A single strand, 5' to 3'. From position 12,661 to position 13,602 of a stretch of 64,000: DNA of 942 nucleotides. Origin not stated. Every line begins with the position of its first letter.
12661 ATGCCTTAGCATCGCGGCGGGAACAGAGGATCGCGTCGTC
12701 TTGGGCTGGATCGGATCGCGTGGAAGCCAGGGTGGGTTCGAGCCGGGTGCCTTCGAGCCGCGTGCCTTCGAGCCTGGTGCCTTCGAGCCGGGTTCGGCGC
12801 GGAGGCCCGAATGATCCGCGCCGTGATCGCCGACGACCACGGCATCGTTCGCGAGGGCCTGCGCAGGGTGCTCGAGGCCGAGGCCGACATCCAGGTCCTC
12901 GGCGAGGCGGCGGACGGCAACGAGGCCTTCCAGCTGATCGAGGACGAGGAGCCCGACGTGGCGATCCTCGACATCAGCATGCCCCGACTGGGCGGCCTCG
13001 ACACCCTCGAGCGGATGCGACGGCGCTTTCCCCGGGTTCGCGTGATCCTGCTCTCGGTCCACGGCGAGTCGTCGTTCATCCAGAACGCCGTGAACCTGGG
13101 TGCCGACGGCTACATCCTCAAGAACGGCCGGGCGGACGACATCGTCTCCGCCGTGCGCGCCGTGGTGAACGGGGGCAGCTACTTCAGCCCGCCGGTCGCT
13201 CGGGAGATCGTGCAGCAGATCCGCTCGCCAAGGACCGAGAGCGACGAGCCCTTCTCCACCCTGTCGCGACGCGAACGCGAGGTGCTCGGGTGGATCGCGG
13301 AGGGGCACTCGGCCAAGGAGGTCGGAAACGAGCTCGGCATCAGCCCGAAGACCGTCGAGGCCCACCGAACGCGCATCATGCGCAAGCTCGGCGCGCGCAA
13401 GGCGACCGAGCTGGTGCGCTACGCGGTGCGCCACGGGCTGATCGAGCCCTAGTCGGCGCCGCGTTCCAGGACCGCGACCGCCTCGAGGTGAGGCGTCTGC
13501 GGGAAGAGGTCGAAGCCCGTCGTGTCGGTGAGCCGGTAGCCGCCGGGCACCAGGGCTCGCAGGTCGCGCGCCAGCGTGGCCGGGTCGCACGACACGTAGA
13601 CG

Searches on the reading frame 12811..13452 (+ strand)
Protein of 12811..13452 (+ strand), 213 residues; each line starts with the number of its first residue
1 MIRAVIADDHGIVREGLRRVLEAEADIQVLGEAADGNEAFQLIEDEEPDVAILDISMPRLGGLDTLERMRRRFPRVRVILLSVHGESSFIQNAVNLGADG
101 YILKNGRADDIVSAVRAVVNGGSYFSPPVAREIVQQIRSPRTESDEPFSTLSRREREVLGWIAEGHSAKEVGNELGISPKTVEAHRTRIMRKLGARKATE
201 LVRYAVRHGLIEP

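Call 42: search_protein_families(library=pfam, proteins=[window:12811-13452:+], max_evalue=0.01)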
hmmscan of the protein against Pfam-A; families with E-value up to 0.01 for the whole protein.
window:12811-13452:+ (213 aa): 5 families
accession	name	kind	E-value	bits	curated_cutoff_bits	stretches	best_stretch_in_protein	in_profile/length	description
PF00072.30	Response_reg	-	8.9e-28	97.1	30.2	1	5-116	2-111/111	Response regulator receiver domain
PF00196.25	GerE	-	8.2e-22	77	23.5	1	150-205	2-57/57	Bacterial regulatory proteins, luxR family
PF08281.18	Sigma70_r4_2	-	3.3e-06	27.1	25.7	1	150-193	10-54/54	Sigma-70, region 4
PF04545.22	Sigma70_r4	-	4.5e-05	23.3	24.1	1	149-193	3-48/50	Sigma-70, region 4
PF13518.12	HTH_28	-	0.00041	20.8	25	1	157-184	4-31/52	Helix-turn-helix domain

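Call 55: find_encoding_contigs(protein=window:12811-13452:+, flank=3000, max_places=10)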
Protein window:12811-13452:+ (213 aa): 3 contigs read that carry it; 1 place shown.
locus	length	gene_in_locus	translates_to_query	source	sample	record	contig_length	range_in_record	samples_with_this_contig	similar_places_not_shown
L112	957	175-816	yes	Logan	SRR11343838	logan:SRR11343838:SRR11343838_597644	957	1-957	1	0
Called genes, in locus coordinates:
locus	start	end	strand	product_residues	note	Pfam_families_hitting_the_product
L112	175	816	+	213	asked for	PF00072:Response_reg, PF00196:GerE, PF08281:Sigma70_r4_2 (weak)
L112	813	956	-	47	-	?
